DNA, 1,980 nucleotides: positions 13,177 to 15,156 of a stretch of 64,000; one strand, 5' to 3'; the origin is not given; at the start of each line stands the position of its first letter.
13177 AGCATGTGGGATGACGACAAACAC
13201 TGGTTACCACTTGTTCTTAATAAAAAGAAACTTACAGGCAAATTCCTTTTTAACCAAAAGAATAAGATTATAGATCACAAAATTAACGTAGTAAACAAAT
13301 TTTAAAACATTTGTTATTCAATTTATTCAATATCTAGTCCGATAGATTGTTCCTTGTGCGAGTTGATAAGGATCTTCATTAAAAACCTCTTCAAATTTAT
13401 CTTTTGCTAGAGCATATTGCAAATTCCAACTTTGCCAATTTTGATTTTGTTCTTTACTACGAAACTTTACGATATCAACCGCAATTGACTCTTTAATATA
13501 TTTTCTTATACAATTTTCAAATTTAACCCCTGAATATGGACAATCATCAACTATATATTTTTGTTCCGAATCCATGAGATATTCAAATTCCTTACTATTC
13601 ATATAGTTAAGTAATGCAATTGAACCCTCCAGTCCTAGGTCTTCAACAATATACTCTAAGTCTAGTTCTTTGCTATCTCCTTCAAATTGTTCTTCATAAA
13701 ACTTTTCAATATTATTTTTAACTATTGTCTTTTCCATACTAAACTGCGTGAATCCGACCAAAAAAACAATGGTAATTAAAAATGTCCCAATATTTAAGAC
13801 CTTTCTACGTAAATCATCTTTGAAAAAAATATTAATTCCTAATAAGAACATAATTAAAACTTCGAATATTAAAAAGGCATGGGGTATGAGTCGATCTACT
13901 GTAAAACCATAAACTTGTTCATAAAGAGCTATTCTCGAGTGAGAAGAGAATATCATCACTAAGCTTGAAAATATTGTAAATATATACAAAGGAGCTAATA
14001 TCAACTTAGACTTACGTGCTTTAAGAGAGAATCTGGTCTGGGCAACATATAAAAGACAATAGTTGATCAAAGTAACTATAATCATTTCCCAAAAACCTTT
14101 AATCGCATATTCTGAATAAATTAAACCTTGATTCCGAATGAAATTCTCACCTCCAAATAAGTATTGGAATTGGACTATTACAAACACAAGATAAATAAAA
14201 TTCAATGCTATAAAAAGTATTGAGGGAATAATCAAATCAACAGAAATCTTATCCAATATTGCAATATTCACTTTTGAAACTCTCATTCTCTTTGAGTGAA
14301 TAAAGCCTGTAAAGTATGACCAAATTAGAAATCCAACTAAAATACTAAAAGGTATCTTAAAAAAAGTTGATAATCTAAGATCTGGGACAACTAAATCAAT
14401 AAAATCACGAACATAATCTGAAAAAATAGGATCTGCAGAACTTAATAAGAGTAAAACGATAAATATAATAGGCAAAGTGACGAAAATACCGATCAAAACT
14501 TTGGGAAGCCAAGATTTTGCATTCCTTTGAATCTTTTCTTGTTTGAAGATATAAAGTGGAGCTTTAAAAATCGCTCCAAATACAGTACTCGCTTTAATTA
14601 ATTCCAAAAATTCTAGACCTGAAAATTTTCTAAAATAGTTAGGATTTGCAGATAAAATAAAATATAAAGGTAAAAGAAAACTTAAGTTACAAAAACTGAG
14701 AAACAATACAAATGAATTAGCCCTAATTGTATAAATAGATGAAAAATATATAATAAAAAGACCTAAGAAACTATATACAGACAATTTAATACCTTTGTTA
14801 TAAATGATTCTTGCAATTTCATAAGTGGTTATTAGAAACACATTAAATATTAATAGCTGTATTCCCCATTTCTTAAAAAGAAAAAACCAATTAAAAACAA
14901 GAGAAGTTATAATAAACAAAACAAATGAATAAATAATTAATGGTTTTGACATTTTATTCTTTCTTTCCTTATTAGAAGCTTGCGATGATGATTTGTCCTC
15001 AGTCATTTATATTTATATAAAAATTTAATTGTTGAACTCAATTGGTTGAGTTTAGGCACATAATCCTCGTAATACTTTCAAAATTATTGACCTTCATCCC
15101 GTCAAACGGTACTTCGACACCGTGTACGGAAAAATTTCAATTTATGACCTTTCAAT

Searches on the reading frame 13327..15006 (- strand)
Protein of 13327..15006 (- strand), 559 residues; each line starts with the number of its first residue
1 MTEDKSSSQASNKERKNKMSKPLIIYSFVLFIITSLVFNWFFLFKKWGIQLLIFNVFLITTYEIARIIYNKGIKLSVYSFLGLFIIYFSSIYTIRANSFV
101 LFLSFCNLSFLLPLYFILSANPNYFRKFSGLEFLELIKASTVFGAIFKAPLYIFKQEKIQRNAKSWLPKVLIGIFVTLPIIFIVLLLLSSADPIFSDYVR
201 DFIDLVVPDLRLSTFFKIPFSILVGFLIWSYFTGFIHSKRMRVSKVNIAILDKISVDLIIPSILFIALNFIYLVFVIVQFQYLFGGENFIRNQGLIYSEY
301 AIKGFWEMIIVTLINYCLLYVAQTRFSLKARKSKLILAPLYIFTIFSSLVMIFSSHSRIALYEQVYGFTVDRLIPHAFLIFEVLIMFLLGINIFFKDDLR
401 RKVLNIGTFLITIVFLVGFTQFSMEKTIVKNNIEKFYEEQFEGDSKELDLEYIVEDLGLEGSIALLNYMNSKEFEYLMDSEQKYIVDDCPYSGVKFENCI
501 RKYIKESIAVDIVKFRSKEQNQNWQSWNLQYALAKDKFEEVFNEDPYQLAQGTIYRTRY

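Call 16: search_protein_families(library=pfam, proteins=[window:13327-15006:-], max_evalue=0.001)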
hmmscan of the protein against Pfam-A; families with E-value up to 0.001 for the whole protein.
window:13327-15006:- (559 aa): 1 family
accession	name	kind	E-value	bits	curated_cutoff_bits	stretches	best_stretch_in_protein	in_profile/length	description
PF13687.11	DUF4153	-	7.6e-53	180.4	27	1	84-461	3-366/373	Domain of unknown function (DUF4153)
